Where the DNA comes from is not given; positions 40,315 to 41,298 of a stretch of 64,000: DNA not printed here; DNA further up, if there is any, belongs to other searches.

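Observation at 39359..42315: HEPN (Ymh-type) predicted RNase sandwiched between two multi-pass membrane proteins: candidate abortive-infection module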

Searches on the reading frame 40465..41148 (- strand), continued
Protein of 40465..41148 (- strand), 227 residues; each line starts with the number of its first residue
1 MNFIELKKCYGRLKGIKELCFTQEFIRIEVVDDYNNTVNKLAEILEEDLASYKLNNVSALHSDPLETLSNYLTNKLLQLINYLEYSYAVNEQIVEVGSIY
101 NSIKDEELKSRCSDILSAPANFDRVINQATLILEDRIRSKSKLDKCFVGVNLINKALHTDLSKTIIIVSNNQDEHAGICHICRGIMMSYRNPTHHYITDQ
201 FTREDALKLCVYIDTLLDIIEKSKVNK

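Call 27: find_related_loci(query=A1, collection=genome_contigs, flank=6000)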
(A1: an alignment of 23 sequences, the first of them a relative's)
Query A1 (227 aa) in genome_contigs; peptide patterns used: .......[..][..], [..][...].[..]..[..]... (x = any residue, [..] = any of these).
47 stretches matched a pattern; 39 encode a relative of the query (tblastn E <= 1e-3); 39 distinct loci.
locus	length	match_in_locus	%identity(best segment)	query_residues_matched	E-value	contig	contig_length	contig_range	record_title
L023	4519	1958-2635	56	1-226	7e-87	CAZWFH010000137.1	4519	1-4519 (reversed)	MAG TPA_asm: uncultured Atribacterota bacterium isolate binchicken_co228_37 genome assembly, contig: NODE_33023_length_4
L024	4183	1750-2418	54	5-227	2e-80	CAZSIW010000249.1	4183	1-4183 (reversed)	MAG TPA_asm: uncultured Elusimicrobiales bacterium isolate binchicken_co3_602 genome assembly, contig: NODE_70931_length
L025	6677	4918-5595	53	2-225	8e-77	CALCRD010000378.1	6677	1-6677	MAG TPA_asm: uncultured Bacillus sp. isolate SRR1561991_bin.107_CONCOCT_v1.1_MAG genome assembly, contig: ERZ724030.8397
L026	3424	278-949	52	1-223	3e-76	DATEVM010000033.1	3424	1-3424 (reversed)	MAG TPA_asm: Patescibacteria group bacterium isolate SMAG_U8367 k141_2242548, whole genome shotgun sequence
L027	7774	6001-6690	46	1-227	6e-70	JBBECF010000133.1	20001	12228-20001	MAG: Dongiaceae bacterium isolate LejiaF_69_107 Lejia_F_3916_length_20001_cov_59, whole genome shotgun sequence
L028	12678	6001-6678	47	6-227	1e-66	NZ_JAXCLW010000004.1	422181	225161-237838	Dongia soli strain D78 13941_scaffold4, whole genome shotgun sequence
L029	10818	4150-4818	47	2-225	1e-65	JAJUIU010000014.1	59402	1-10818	MAG: Rhodospirillaceae bacterium isolate bin98 k141_90301_length_59402_cov_15.0000, whole genome shotgun sequence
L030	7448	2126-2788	45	3-224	6e-65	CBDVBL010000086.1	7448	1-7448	MAG TPA_asm: uncultured bacterium isolate SRR22302355_binner13_Refined_64 genome assembly, contig: ERZ25746546.3101, who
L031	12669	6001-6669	47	5-225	3e-62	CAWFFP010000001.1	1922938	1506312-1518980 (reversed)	MAG: uncultured Verrucomicrobiae bacterium isolate MFD03250.bin.1.48 genome assembly, contig: contig_10023, whole genome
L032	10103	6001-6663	42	5-227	5e-61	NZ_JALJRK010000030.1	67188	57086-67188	Microvirga sp. Mcv34 NODE_30_length_67188_cov_9.0568667188, whole genome shotgun sequence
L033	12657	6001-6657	44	5-227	3e-60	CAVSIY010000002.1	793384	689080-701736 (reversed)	MAG: uncultured Alphaproteobacteria bacterium isolate MFD02416.bin.1.267 genome assembly, contig: contig_10810, whole ge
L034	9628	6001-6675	45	6-227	5e-60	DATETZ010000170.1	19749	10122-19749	MAG TPA_asm: Hyphomicrobiaceae bacterium isolate SMAG_U8328 k141_705967, whole genome shotgun sequence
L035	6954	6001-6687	45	1-225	1e-59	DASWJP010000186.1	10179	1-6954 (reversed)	MAG TPA_asm: Kiloniellales bacterium isolate SMAG_U2899 k141_3188469, whole genome shotgun sequence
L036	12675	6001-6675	40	5-225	4e-59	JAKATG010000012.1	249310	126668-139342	MAG: Proteobacteria bacterium isolate YP2.bin35 NODE_36_length_249310_cov_7.177352, whole genome shotgun sequence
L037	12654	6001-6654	44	6-227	4e-59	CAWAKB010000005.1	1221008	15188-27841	MAG: uncultured Alphaproteobacteria bacterium isolate MFD02416.bin.1.147 genome assembly, contig: contig_46711, whole ge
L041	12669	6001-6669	41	5-227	3e-59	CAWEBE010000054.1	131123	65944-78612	MAG: uncultured Alphaproteobacteria bacterium isolate MFD05567.bin.1.164 genome assembly, contig: contig_39123, whole ge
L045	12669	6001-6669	39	10-227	2e-47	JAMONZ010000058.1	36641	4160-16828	MAG: Hyphomicrobiales bacterium isolate 4281-140_metabat2_scaf2bin.083 4281-140_scaffold_314_c1, whole genome shotgun se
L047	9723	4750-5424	37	6-227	9e-47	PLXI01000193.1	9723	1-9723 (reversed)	MAG: Hyphomicrobiales bacterium isolate palsa_927 73.20120700_P3D.467_contig_108853, whole genome shotgun sequence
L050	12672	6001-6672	36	6-226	6e-44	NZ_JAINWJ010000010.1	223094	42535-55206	Martelella mediterranea strain IOP_24 contig10, whole genome shotgun sequence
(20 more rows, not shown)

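Call 30: search_protein_families(library=pfam, proteins=[L033:4256-5950:+, L045:4396-5970:+, L041:4326-6002:-, L050:4386-5999:-, L012:3502-4998:+, L023:771-1955:+, L028:8222-9163:+], max_evalue=0.01)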
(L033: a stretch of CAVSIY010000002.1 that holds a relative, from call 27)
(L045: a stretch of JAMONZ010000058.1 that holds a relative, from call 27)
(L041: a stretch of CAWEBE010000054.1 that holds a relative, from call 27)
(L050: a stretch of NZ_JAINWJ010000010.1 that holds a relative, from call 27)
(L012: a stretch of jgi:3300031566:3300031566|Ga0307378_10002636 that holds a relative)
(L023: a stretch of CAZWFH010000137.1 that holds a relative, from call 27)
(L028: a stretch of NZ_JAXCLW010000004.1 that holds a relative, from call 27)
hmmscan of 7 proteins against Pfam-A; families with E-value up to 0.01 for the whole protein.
L033:4256-5950:+ (564 aa): 7 families
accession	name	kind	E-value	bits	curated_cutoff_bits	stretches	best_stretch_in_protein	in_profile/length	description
PF00958.27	GMP_synt_C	-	2e-43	146.8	27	1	472-563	1-92/92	GMP synthase C terminal domain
PF00117.34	GATase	-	1.2e-39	136.3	22.8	1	42-225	1-188/190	Glutamine amidotransferase class-I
PF02540.23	NAD_synthase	-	1.8e-09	37.5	21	1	250-288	15-54/242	NAD synthase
PF07722.19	Peptidase_C26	-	4e-05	23.9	20.5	1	105-209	100-219/219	Peptidase C26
PF03054.22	tRNA_Me_trans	-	0.00032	20.9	20.6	1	255-290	2-36/202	tRNA methyl transferase HUP domain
PF06508.19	QueC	-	0.0023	17.9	22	0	256-316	2-60/210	Queuosine biosynthesis protein QueC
PF02568.20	ThiI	-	0.0086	16.1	20.5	0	255-302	5-51/197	Thiamine biosynthesis protein (ThiI)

L045:4396-5970:+ (524 aa): 8 families
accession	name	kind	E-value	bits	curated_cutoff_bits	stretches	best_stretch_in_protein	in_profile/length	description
PF00117.34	GATase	-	1.1e-46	159.3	22.8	1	15-199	1-189/190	Glutamine amidotransferase class-I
PF00958.27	GMP_synt_C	-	2.3e-42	143.4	27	1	432-523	1-92/92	GMP synthase C terminal domain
PF02540.23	NAD_synthase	-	1.2e-10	41.4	21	1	214-285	6-79/242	NAD synthase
PF07722.19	Peptidase_C26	-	3.4e-10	40.5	20.5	1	78-182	100-219/219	Peptidase C26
PF03054.22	tRNA_Me_trans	-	7.1e-06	26.3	20.6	1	227-261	1-34/202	tRNA methyl transferase HUP domain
PF06508.19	QueC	-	0.00032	20.7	22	0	229-289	2-60/210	Queuosine biosynthesis protein QueC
PF01171.26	ATP_bind_3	-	0.0011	19.2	27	1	229-385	2-154/182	PP-loop family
PF02568.20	ThiI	-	0.0053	16.8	20.5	0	227-324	4-106/197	Thiamine biosynthesis protein (ThiI)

L041:4326-6002:- (558 aa): 0 families

L050:4386-5999:- (537 aa): 0 families

L012:3502-4998:+ (498 aa): 2 families
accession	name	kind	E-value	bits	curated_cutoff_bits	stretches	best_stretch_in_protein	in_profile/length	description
PF13576.12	Pentapeptide_3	-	6.5e-26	90.7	27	5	106-153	1-47/48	Pentapeptide repeats (9 copies)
PF07885.22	Ion_trans_2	-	2.6e-08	34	22.5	2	418-453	16-45/79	Ion channel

L023:771-1955:+ (394 aa): 4 families
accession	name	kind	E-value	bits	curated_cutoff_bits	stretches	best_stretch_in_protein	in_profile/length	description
PF07885.22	Ion_trans_2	-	9e-16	58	22.5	1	336-390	22-76/79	Ion channel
PF13576.12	Pentapeptide_3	-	2.6e-08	34.4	27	2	19-61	5-46/48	Pentapeptide repeats (9 copies)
PF00805.28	Pentapeptide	-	0.0018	18.2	20.2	0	68-106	1-38/40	Pentapeptide repeats (8 copies)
PF00520.37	Ion_trans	-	0.0033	17.1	25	1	287-384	133-226/241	Ion transport protein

L028:8222-9163:+ (313 aa): 8 families
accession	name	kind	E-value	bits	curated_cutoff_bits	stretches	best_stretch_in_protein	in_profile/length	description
PF13365.12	Trypsin_2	-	2.2e-35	122.9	27.6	1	44-180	1-144/144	Trypsin-like peptidase domain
PF00089.32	Trypsin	-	3e-15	57.1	20.6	1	33-198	17-214/220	Trypsin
PF13180.12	PDZ_2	-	1.7e-12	47.9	27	1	242-307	13-78/80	PDZ domain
PF17820.7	PDZ_6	-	5.5e-12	45.7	27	1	245-294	2-50/54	PDZ domain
PF00595.29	PDZ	-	1.6e-06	28.8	23.2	1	241-279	25-63/81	PDZ domain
PF04495.20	GRASP55_65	-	7.8e-05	23.4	27.7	1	239-311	41-115/138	GRASP55/65 PDZ-like domain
PF14685.13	PDZ_Tricorn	-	0.00073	19.9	25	1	251-305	30-86/88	Tricorn protease PDZ domain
PF05579.19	Peptidase_S32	-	0.0049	16.6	24.7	0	145-183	186-227/297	Equine arteritis virus serine endopeptidase S32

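Call 39: predict_structure(alignment_id=A1)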
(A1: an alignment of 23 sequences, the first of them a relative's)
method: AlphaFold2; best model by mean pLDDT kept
length: 227 residues; sequences in the alignment: 23
mean_pLDDT: 87.1   pTM: 0.57
mean pLDDT of the five models: 87.1, 85.9, 85.6, 85.5, 84.5
residues with pLDDT >= 90: 129; 70-90: 80; 50-70: 14; < 50: 4
segments of 3 or more residues with pLDDT < 50: none
pLDDT, mean of each block of 10 residues (from residue 1): 88 91 91 96 94 85 88 92 81 63 92 81 85 94 89 92 93 94 88 54 86 96 89
secondary structure, 60 per line:
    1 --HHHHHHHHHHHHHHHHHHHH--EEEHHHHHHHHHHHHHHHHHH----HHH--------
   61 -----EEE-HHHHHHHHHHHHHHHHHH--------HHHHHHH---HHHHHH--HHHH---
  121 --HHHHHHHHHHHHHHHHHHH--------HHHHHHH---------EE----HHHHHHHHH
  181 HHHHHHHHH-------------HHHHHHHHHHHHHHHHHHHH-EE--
elements in order: H3-22 E25-27 H28-45 E66-68 H70-87 H96-102 H106-111 H114-117 H123-141 H150-156 H172-189 H203-222

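Call 41: search_solved_structures(query=A1, max_evalue=1)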
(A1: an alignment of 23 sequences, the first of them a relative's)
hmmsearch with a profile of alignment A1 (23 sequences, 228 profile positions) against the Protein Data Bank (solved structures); distinct sequences matched with E-value up to 1: 3.
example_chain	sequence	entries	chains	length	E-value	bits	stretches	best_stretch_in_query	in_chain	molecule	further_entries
6fx5_A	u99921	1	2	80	0.29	13.8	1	88-148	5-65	Microphthalmia-associated transcription factor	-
6eci_A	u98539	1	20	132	0.71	12.6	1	140-193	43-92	Pyridoxamine 5'-phosphate oxidase-related, FMN-binding protein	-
3aqp_A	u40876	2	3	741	0.84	12.3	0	131-168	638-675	Probable SecDF protein-export membrane protein | Protein translocase subunit SecDF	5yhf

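Call 42: fold_search(model_id=the predicted structure, library=pdb)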
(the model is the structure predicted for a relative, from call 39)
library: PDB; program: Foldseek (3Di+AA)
matches with E <= 10: 120; with E <= 0.001: 0
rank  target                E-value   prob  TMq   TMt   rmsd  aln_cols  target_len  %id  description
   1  6w2v_B                1.3e+00  0.13  0.22  0.22  19.6       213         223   14  Junction 23, DHR14-DHR18 (released 2020-04-15)
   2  7p3r_B                1.4e+00  0.06  0.16  0.12  29.5       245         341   11  Helical structure of the toxin MakA from Vibrio cholera (released 2022-02-23)
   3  8jh1_A                1.6e+00  0.12  0.26  0.15  15.7       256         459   12  Crystal Structure of the Csm6 Y161A mutant from Thermus thermophilus HB8 in complex with cyclic-tetraadenylate (cA4) (released 2023-12-13)
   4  6w2w                  1.6e+00  0.07  0.18  0.18  19.6       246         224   11  Junction 24, DHR14-DHR18 (released 2020-04-15)
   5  3jv2_A                1.6e+00  0.10  0.20  0.08  14.9       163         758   15  Crystal Structure of B. subtilis SecA with bound peptide (released 2009-11-24)
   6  8jbc_B                2.1e+00  0.12  0.28  0.16  16.1       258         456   12  Crystal Structure of the Csm6 K137A mutant from Thermus thermophilus HB8 in its apo form (released 2023-12-13)
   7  9cf8_B                2.1e+00  0.04  0.15  0.08  18.0       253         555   10  Cryo-EM structure of human kidney V-ATPase state 1 (released 2025-08-06)
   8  5yjc_B                2.2e+00  0.08  0.23  0.22  14.6       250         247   11  Structural insights into the CRISPR-Cas-associated ribonuclease activity of Staphylococcus epidermidis Csm6 (released 2018-10-17)
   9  2x75                  2.4e+00  0.04  0.19  0.12  25.4       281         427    8  Staphylococcus aureus adenylosuccinate lyase (released 2010-03-09)
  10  2jcd_B                2.6e+00  0.05  0.15  0.12  16.5       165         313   10  Structure of the N-oxygenase AurF from Streptomyces thioluteus (released 2007-09-11)
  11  2evs_A                2.6e+00  0.03  0.13  0.14  16.7       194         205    9  Crystal structure of human Glycolipid Transfer Protein complexed with n-hexyl-beta-D-glucoside (released 2006-11-14)
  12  2fus_B                2.7e+00  0.05  0.21  0.12  27.1       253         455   13  MUTATIONS OF FUMARASE THAT DISTINGUISH BETWEEN THE ACTIVE SITE AND A NEARBY DICARBOXYLIC ACID BINDING SITE (released 1997-07-23)
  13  5hbu_A                2.7e+00  0.04  0.16  0.17  20.4       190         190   14  Structure of the E. coli nucleoid occlusion protein SlmA bound to DNA and the C-terminal tail of the cytoskeletal cell (released 2016-04-13)
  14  3jv2_B                2.8e+00  0.06  0.19  0.07  15.9       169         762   14  Crystal Structure of B. subtilis SecA with bound peptide (released 2009-11-24)
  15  4cs8_C                3.0e+00  0.12  0.22  0.29  17.6       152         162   15  Crystal structure of the asymmetric human metapneumovirus M2-1 tetramer, form 2 (released 2014-05-28)
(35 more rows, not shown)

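Call 45: search_protein_families(library=pfam, alignment_id=A1, max_evalue=1)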
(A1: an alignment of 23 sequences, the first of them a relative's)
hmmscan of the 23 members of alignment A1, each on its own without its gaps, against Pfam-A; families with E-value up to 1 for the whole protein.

A. member 1, P0001 (227 aa): 2 families
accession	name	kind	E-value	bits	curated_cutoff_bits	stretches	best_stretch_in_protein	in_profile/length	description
PF09509.15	Hypoth_Ymh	-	3e-15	56.6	25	1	106-218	5-117/119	Protein of unknown function (Hypoth_ymh)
PF02390.23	Methyltransf_4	-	0.15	11.9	24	1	26-80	29-76/173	Putative methyltransferase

B. families by the number of members that match (of 23 scanned): 26 families (the first 25 are shown)
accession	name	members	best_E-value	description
PF09509.15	Hypoth_Ymh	23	8.7e-20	Protein of unknown function (Hypoth_ymh)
PF24098.1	DUF7380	5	0.084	Domain of unknown function (DUF7380)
PF01025.24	GrpE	3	0.016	GrpE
PF25239.1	WHD_CHMP7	3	0.051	Charged multivesicular body protein 7, winged helix domain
PF24570.1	BACK_BPM_SPOP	2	0.097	BPM/SPOP, BACK domain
PF22499.1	DUF6990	1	0.025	Family of unknown function (DUF6990)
PF20849.2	TelK_muzzle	1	0.025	Protelomerase, muzzle domain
PF10483.15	Elong_Iki1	1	0.03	Elongator subunit Iki1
PF25723.1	HU_inhibitor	1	0.036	Bacteriophage inhibitor of histone-like protein HU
PF01248.31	Ribosomal_L7Ae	1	0.04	Ribosomal protein L7Ae/L30e/S12e/Gadd45 family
PF18160.6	SLATT_5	1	0.044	SMODS and SLOG-associating 2TM effector domain family 5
PF17457.7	DUF5420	1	0.067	Family of unknown function (DUF5420)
PF02006.22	PPS_PS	1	0.083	Phosphopantothenate/pantothenate synthetase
PF11305.13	DUF3107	1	0.091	Protein of unknown function (DUF3107)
PF17221.8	COMMD1_N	1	0.094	COMMD1 N-terminal domain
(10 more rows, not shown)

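Call 47: search_protein_families(library=phrogs, proteins=[window:40465-41148:-], max_evalue=0.01)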
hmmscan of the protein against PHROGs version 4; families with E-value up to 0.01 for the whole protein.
window:40465-41148:- (227 aa): 0 families

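Call 52: find_related_loci(query=A1, collection=viral_contigs, flank=6000)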
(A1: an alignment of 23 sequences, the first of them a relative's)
Query A1 (227 aa) in viral_contigs; peptide patterns used: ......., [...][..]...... (x = any residue, [..] = any of these).
50 stretches matched a pattern; 3 encode a relative of the query (tblastn E <= 1e-3); 3 distinct loci.
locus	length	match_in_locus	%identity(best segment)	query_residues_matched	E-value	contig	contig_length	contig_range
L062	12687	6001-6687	55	1-227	2e-90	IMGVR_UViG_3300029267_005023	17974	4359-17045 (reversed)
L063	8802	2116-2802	55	1-227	2e-90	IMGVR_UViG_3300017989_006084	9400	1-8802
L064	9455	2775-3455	44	1-225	4e-62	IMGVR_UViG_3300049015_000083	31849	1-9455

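Call 71: fold_search(model_id=the predicted structure, library=viral)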
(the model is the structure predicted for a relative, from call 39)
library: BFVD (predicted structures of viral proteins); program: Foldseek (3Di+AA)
matches with E <= 10: 161; with E <= 0.001: 0
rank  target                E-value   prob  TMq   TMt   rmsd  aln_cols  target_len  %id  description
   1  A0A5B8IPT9            9.1e-01  0.05  0.13  0.09  21.6       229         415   13  Uncharacterized protein [Mimiviridae sp. ChoanoV1]
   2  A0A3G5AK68            1.1e+00  0.06  0.16  0.16  17.6       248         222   12  Uncharacterized protein [Sylvanvirus sp.]
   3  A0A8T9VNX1            1.2e+00  0.06  0.18  0.17  19.9       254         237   12  (no name in the UniProt tables at hand)
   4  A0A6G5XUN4            1.4e+00  0.23  0.26  0.13  15.3       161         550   13  (no name in the UniProt tables at hand)
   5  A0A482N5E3            1.4e+00  0.07  0.17  0.10  19.3       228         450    9  (no name in the UniProt tables at hand)
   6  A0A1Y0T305            1.6e+00  0.08  0.23  0.14  24.0       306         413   13  Virion structural protein [Pseudomonas phage Noxifer]
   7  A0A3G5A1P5            1.7e+00  0.03  0.13  0.08  21.5       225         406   17  Uncharacterized protein [Harvfovirus sp.]
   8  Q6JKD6                1.8e+00  0.07  0.20  0.18  21.8       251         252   12  p33 [Neodiprion sertifer nucleopolyhedrovirus]
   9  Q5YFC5                1.8e+00  0.07  0.20  0.15  27.3       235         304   10  Uncharacterized protein [Singapore grouper iridovirus]
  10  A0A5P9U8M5            2.0e+00  0.05  0.17  0.16  19.8       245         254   13  (no name in the UniProt tables at hand)
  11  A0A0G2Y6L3            2.0e+00  0.05  0.16  0.11  14.6       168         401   11  Uncharacterized protein [Acanthamoeba polyphaga mimivirus Kroon]
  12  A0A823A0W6            2.0e+00  0.04  0.15  0.13  20.4       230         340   13  (no name in the UniProt tables at hand)
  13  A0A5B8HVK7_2          2.4e+00  0.06  0.16  0.05  20.4       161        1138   16  DUF4214 domain-containing protein [Mimiviridae sp. ChoanoV1]
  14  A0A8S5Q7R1            2.4e+00  0.04  0.14  0.13  15.6       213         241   10  Uncharacterized protein [Siphoviridae sp. ctf8W5]
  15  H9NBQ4                2.4e+00  0.03  0.13  0.12  23.6       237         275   14  (no name in the UniProt tables at hand)
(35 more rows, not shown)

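Call 80: search_protein_families(library=pfam, alignment_id=A7, max_evalue=0.00001)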
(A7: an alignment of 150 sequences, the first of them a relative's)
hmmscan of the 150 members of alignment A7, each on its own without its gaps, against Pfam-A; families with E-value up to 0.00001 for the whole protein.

A. member 1, L004:2411-3091:- (227 aa): 0 families

B. families by the number of members that match (of 150 scanned): 116 families (the first 25 are shown)
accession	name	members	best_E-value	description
PF00117.34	GATase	6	4.6e-47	Glutamine amidotransferase class-I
PF00958.27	GMP_synt_C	6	2e-43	GMP synthase C terminal domain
PF02540.23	NAD_synthase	6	1.2e-10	NAD synthase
PF13304.12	AAA_21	4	2.1e-30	AAA domain, putative AbiEii toxin, Type IV TA system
PF13175.12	AAA_15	3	3e-36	AAA ATPase domain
PF01494.25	FAD_binding_3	3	7.4e-19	FAD binding domain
PF07722.19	Peptidase_C26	3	6.9e-12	Peptidase C26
PF03054.22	tRNA_Me_trans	3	5.9e-06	tRNA methyl transferase HUP domain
PF01156.24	IU_nuc_hydro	2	9.4e-99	Inosine-uridine preferring nucleoside hydrolase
PF01189.24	Methyltr_RsmB-F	2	2.8e-46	16S rRNA methyltransferase RsmB/F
PF01170.24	UPF0020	2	4.8e-36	RMKL-like, methyltransferase domain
PF13365.12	Trypsin_2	2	2.2e-35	Trypsin-like peptidase domain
PF13576.12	Pentapeptide_3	2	6.5e-26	Pentapeptide repeats (9 copies)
PF20469.4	OLD-like_TOPRIM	2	2.7e-18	Overcoming lysogenization defect protein-like, TOPRIM domain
PF01522.26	Polysacc_deac_1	2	2.4e-16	Polysaccharide deacetylase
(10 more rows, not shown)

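Call 81: search_protein_families(library=padloc, alignment_id=A7, max_evalue=0.00001)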
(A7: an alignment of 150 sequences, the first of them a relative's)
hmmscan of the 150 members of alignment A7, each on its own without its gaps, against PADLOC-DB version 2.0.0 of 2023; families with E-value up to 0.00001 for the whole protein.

A. member 1, L004:2411-3091:- (227 aa): 0 families

B. families by the number of members that match (of 150 scanned): 289 families (the first 25 are shown)
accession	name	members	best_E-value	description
PDLC04134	mad2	4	6.2e-68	mads_2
PDLC02979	AriA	4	3.9e-39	-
PDLC02980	AriA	4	3.1e-34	-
PDLC00096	GajA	4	2.9e-31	AAA ATPase domain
PDLC04135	mad3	4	3.2e-28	mads_3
PDLC04178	HEC-01A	4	3.8e-17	-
PDLC00271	PtuA1|PtuA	4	2.1e-13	AAA ATPase domain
PDLC00278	PtuA1|PtuA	4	3.4e-11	AAA ATPase domain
PDLC00311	PtuA1|PtuA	4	7.3e-10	AAA ATPase domain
PDLC02335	AbiLi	3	2.2e-92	AbiLi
PDLC02358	Old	3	1.9e-72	Old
PDLC00067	GajA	3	5.4e-42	AAA ATPase domain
PDLC00070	GajA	3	4.7e-40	AAA ATPase domain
PDLC00085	GajA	3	4.7e-34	AAA ATPase domain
PDLC00094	GajA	3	6.3e-33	AAA ATPase domain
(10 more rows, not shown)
